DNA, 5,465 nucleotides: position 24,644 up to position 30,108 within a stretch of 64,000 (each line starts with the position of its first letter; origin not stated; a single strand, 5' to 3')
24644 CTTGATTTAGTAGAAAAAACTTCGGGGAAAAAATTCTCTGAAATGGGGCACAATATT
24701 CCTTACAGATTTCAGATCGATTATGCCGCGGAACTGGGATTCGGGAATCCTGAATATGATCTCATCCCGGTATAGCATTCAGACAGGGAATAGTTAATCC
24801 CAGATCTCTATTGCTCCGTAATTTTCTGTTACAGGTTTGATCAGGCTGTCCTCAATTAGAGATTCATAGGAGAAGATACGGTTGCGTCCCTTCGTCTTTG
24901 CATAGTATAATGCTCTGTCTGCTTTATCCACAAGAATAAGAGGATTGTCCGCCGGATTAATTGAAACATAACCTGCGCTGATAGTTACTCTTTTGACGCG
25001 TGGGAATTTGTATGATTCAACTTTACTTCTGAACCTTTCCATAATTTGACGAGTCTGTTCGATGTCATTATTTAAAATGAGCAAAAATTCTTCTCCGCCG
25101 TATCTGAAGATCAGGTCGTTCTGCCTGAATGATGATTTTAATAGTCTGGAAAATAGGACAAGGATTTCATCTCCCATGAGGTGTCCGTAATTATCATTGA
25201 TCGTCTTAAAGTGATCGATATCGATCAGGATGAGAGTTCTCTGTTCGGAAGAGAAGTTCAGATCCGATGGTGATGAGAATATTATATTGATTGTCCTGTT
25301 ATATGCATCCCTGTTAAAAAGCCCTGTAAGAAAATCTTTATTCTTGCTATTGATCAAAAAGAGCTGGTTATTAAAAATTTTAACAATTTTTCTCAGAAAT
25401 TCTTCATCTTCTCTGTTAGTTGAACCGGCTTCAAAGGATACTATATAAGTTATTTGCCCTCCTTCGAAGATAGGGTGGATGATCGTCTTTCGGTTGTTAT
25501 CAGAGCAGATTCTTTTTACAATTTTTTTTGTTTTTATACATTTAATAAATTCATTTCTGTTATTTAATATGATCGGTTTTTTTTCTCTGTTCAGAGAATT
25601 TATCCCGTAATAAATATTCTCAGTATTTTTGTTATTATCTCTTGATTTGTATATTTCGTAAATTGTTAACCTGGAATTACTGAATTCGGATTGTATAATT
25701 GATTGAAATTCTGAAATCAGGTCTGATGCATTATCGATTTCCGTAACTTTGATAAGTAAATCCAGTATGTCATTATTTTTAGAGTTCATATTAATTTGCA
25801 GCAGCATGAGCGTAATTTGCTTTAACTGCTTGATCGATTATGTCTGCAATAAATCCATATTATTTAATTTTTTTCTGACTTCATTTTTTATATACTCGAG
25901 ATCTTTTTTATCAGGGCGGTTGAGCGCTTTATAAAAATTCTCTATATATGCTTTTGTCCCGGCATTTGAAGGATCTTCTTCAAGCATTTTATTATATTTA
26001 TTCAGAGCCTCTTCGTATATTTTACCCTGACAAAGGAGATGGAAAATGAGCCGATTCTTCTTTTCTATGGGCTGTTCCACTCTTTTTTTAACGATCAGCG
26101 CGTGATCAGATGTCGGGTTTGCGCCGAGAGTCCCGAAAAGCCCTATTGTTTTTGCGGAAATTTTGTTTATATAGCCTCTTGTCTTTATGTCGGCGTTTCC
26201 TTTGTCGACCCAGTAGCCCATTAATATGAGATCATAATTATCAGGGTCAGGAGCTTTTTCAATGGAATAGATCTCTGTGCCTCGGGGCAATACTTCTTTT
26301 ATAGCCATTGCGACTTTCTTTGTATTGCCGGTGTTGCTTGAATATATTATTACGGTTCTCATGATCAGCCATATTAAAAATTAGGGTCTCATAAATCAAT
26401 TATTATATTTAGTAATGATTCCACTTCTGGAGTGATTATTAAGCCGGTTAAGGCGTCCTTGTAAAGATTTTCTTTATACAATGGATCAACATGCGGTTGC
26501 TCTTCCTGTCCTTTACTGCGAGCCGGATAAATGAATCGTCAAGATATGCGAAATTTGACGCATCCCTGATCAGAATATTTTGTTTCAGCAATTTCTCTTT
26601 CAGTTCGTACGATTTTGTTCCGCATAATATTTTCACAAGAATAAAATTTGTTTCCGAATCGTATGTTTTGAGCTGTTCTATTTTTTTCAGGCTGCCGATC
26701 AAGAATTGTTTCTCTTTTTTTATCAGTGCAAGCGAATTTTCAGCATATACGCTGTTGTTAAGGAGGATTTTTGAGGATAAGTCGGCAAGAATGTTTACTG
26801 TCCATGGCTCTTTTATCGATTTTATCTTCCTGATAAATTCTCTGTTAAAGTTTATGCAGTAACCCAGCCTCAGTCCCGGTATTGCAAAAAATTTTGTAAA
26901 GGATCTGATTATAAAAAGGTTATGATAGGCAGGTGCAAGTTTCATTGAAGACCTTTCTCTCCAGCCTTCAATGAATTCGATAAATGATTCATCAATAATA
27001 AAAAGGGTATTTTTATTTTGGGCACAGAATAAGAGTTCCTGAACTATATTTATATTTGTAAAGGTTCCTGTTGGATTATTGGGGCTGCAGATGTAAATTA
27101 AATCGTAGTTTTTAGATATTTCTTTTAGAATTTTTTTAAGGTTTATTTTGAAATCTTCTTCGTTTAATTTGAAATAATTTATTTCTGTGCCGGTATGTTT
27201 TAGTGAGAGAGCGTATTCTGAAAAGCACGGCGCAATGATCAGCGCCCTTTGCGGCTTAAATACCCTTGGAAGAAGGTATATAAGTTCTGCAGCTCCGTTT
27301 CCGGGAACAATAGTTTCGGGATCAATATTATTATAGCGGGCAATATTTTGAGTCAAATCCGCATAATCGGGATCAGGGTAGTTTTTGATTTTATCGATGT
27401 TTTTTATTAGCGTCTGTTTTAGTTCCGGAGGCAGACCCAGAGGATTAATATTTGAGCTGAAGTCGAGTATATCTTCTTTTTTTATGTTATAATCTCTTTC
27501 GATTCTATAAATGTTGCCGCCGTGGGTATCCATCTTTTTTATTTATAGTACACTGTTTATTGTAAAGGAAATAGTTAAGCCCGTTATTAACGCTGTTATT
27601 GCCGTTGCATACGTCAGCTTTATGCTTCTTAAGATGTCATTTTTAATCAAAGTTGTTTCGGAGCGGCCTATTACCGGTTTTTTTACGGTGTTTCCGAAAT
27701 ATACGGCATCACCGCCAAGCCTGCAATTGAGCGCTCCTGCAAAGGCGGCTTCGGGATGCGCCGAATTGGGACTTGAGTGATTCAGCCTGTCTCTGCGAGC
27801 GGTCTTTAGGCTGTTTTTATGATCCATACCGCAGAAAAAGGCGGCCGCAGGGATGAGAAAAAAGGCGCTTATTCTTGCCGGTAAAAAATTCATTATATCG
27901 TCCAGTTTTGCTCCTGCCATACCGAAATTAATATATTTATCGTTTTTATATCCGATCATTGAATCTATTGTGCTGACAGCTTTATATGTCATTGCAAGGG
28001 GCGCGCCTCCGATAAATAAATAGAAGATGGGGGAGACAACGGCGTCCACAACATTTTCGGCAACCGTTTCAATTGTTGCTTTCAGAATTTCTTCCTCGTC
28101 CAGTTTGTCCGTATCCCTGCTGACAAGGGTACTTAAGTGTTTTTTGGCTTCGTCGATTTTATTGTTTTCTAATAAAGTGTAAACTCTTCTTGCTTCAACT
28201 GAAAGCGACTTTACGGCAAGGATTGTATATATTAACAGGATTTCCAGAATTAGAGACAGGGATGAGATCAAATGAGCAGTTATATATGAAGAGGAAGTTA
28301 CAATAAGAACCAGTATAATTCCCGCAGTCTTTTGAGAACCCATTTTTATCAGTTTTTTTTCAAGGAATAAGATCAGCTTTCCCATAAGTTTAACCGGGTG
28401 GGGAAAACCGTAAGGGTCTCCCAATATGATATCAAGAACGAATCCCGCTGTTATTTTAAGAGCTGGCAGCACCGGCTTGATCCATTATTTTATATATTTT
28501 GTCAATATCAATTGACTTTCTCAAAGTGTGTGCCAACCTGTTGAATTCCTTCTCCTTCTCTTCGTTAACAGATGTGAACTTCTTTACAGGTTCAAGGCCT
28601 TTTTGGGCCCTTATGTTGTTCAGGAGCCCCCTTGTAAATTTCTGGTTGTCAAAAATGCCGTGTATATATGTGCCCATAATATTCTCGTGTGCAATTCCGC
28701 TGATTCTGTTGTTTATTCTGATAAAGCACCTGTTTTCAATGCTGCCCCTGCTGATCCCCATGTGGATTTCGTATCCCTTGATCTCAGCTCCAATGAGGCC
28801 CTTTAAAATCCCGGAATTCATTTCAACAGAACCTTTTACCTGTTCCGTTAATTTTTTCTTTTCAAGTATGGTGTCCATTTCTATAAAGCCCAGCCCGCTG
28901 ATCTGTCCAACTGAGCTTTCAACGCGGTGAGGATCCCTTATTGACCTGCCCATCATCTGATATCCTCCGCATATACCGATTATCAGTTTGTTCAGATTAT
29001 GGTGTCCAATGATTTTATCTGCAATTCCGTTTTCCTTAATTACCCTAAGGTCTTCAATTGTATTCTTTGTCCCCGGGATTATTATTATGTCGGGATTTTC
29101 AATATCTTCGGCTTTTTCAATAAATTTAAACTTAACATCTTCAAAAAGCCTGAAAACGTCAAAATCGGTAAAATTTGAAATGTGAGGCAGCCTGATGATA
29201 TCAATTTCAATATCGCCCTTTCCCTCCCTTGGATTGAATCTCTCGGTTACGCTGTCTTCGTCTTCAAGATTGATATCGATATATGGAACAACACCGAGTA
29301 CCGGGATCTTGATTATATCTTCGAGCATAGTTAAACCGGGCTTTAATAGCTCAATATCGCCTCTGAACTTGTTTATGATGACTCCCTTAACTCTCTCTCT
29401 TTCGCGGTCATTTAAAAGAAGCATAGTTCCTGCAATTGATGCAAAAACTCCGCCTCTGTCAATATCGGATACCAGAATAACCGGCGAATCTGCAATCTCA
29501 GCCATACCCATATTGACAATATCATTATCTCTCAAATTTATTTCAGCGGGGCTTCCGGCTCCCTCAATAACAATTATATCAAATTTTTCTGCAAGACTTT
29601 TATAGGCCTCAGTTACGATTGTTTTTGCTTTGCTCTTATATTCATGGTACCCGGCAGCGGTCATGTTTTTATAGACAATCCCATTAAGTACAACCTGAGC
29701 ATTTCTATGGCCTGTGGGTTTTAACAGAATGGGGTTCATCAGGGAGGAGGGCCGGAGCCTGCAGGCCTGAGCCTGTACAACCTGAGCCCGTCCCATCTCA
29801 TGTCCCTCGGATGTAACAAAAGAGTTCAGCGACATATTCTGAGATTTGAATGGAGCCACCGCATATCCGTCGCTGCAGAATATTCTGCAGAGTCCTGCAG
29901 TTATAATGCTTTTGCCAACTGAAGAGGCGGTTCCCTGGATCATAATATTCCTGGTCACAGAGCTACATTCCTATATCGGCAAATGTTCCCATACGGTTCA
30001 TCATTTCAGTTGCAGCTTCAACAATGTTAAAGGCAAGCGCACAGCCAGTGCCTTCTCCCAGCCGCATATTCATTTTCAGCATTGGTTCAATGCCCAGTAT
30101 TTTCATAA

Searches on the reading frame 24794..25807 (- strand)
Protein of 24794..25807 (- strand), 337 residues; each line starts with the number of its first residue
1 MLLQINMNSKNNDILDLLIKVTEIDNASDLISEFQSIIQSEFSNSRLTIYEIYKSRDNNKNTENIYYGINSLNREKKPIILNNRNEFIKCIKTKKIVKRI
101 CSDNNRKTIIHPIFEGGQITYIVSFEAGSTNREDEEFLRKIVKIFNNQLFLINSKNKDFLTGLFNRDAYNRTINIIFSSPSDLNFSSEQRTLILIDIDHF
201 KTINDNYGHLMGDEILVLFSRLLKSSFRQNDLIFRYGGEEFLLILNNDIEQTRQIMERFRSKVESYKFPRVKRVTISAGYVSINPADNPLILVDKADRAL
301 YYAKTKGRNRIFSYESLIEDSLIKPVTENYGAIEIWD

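Call 9: search_protein_families(library=pfam, proteins=[window:24794-25807:-], max_evalue=0.00001)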
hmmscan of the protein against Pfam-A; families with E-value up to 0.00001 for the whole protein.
window:24794-25807:- (337 aa): 1 family
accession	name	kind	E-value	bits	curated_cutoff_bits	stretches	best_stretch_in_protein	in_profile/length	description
PF00990.26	GGDEF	-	5.8e-37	127.4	23.8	1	157-310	3-161/161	Diguanylate cyclase, GGDEF domain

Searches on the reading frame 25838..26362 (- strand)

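Call 9: search_protein_families(library=pfam, proteins=[window:25838-26362:-], max_evalue=0.00001)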
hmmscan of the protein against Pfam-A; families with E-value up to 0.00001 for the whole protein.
window:25838-26362:- (174 aa): 2 families
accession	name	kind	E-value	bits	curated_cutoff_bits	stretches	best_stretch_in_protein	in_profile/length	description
PF12641.12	Flavodoxin_3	-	8e-48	162.7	27.5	1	5-161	2-158/160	Flavodoxin domain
PF12724.12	Flavodoxin_5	-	1.7e-09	38.6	27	1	4-125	1-128/145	Flavodoxin domain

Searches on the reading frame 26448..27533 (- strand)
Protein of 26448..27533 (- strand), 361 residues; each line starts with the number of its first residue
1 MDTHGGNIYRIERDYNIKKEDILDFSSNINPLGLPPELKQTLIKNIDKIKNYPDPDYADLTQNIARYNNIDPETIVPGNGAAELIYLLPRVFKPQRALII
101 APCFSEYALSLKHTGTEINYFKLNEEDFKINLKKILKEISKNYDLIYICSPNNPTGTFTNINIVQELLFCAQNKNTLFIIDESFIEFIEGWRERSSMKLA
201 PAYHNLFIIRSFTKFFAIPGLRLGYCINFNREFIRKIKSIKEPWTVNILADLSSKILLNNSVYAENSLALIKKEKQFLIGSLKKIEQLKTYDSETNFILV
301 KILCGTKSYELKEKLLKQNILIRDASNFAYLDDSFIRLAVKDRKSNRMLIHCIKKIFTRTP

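Call 9: search_protein_families(library=pfam, proteins=[window:26448-27533:-], max_evalue=0.00001)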
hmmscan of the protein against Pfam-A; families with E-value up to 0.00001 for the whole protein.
window:26448-27533:- (361 aa): 1 family
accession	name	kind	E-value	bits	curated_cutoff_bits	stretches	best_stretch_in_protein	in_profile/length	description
PF00155.27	Aminotran_1_2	-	2.7e-50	172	19.7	1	21-351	2-359/361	Aminotransferase class I and II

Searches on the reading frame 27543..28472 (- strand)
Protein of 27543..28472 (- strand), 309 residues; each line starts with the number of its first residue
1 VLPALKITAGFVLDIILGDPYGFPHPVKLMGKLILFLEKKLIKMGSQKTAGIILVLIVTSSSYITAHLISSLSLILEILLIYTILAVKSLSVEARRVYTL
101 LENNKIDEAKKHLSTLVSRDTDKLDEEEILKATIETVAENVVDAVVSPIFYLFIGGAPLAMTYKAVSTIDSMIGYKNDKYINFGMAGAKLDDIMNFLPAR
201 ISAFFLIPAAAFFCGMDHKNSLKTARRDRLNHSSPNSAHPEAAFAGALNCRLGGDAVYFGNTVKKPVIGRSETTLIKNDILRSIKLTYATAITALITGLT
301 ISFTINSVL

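Call 9: search_protein_families(library=pfam, proteins=[window:27543-28472:-], max_evalue=0.00001)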
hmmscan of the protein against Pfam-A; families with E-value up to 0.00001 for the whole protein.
window:27543-28472:- (309 aa): 1 family
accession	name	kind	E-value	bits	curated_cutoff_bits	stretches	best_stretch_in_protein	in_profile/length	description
PF03186.18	CobD_Cbib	-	1.1e-98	330.4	34.4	1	8-286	2-281/282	CobD/Cbib protein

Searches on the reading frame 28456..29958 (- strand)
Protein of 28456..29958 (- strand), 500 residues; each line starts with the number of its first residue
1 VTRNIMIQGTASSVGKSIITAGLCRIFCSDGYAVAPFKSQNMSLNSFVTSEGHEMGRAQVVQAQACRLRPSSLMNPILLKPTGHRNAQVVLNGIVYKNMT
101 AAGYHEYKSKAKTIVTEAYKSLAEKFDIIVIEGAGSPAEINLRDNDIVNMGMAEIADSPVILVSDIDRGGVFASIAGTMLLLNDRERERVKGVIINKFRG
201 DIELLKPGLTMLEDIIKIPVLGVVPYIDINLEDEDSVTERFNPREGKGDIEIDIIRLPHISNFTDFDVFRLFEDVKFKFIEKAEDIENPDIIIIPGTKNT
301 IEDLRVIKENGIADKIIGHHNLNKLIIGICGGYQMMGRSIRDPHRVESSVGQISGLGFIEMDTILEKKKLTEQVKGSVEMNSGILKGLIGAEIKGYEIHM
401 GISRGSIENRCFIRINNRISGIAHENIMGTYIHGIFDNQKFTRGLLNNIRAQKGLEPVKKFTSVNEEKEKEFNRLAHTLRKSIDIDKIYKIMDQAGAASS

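Call 9: search_protein_families(library=pfam, proteins=[window:28456-29958:-], max_evalue=0.00001)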
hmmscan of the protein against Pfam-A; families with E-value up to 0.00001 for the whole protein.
window:28456-29958:- (500 aa): 3 families
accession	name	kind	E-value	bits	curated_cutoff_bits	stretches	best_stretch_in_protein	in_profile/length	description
PF07685.20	GATase_3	-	8.9e-53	179.3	27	1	252-440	2-195/196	CobB/CobQ-like glutamine amidotransferase domain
PF01656.29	CbiA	-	5.1e-22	78.6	25.4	1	5-227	1-112/125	CobQ/CobB/MinD/ParA nucleotide binding domain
PF13500.12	AAA_26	-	3.1e-20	73.3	27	1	3-228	1-192/198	AAA domain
